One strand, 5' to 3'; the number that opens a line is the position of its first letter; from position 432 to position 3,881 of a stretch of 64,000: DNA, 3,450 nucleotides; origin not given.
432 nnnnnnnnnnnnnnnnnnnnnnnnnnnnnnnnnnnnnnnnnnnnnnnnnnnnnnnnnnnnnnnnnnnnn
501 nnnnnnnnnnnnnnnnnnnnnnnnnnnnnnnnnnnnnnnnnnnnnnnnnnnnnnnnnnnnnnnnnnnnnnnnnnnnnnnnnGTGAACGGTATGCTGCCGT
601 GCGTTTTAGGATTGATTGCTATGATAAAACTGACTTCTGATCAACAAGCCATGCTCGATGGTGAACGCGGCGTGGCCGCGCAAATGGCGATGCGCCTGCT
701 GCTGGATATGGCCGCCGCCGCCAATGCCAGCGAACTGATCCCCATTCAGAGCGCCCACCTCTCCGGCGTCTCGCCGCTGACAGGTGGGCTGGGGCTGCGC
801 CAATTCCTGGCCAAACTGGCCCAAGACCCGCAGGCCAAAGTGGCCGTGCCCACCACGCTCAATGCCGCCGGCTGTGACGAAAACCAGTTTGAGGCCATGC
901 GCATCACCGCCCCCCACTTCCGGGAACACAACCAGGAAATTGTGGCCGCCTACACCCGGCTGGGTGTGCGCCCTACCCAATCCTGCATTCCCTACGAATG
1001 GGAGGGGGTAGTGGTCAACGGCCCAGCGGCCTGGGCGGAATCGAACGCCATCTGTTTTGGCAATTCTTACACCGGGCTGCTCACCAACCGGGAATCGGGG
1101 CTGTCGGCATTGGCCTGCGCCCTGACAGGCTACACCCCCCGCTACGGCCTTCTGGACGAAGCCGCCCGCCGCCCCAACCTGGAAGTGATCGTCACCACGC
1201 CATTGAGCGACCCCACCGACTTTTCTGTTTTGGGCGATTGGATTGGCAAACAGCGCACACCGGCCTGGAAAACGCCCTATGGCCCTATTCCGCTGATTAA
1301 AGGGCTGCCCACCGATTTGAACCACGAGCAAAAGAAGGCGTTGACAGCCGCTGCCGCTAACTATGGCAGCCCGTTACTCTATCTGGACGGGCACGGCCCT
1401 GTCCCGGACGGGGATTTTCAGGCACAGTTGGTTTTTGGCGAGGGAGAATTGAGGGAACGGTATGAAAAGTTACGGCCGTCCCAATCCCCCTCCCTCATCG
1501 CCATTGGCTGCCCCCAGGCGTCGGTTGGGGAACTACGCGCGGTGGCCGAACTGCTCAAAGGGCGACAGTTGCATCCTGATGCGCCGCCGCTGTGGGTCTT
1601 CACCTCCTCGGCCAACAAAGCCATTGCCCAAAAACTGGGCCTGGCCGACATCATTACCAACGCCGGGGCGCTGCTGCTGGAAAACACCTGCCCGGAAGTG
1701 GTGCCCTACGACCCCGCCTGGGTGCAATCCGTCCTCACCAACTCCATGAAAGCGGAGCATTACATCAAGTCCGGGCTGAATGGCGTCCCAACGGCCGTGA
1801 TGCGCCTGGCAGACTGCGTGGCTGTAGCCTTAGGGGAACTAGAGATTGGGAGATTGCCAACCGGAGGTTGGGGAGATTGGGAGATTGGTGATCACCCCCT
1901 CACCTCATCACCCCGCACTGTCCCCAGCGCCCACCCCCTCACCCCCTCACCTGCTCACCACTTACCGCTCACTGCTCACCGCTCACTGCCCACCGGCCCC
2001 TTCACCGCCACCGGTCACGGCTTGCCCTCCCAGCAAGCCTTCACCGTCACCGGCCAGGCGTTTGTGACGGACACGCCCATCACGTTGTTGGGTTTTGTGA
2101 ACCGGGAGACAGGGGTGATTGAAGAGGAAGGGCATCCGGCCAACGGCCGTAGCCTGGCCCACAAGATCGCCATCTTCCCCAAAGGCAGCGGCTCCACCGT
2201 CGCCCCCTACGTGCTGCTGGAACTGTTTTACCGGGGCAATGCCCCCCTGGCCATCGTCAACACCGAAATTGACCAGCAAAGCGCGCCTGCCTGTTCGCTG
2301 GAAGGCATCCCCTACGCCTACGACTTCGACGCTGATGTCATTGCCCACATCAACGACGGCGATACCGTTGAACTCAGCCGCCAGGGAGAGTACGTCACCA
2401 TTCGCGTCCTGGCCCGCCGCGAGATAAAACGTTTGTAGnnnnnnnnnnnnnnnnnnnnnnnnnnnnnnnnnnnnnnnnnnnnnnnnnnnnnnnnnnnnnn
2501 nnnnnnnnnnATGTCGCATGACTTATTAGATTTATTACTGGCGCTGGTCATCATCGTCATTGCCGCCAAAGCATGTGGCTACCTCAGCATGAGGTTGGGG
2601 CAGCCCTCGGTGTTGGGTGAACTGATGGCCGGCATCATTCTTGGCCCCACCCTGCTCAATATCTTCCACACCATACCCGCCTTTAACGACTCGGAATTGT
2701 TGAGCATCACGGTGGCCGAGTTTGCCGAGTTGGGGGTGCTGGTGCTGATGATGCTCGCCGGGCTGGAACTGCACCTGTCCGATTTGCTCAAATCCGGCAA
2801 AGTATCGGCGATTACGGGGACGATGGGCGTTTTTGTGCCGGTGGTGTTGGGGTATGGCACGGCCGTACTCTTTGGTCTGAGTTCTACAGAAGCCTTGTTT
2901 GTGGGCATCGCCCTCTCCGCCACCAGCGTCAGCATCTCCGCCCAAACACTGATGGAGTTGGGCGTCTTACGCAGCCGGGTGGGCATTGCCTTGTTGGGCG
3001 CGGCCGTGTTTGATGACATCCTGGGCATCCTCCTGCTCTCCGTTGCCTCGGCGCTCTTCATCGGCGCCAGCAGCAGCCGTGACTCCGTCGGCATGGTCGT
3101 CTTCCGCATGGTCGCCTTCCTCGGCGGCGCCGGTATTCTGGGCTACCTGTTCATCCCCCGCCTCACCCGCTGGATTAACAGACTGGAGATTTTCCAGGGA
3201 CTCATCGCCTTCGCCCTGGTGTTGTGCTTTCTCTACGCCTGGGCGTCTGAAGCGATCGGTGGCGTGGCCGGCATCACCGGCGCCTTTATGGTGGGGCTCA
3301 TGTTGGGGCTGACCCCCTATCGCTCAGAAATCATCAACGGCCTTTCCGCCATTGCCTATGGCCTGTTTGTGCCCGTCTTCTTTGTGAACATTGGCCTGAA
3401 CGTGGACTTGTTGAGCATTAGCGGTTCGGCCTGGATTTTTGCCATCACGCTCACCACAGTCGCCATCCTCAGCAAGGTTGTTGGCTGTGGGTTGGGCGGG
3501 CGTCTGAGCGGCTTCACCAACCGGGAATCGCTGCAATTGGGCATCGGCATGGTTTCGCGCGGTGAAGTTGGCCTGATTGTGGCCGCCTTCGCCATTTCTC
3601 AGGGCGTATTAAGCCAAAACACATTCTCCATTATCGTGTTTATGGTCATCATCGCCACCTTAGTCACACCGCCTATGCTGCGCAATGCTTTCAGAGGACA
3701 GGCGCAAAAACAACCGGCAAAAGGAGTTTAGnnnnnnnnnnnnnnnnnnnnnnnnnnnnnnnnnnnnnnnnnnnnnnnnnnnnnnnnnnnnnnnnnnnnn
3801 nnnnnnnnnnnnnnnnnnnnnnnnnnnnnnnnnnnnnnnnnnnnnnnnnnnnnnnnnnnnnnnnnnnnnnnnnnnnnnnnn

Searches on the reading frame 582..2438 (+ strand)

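Call 107: search_protein_families(library=pfam, proteins=[window:582-2438:+], max_evalue=0.0001)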
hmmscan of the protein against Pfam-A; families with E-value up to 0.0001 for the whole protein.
window:582-2438:+ (618 aa): 2 families
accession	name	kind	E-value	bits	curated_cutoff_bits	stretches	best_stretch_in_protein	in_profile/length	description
PF04412.18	AcnX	-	2.5e-95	320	31.5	1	15-413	1-399/400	Aconitase X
PF01989.23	AcnX_swivel_put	-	1.1e-19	70.5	27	1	501-577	2-78/80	Aconitase X swivel domain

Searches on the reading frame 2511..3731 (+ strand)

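Call 107: search_protein_families(library=pfam, proteins=[window:2511-3731:+], max_evalue=0.0001)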
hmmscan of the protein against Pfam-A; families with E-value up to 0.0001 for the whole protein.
window:2511-3731:+ (406 aa): 1 family
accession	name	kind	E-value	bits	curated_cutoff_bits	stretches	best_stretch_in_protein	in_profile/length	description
PF00999.27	Na_H_Exchanger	-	2.8e-67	227.7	26.2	1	19-390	4-369/375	Sodium/hydrogen exchanger, transmembrane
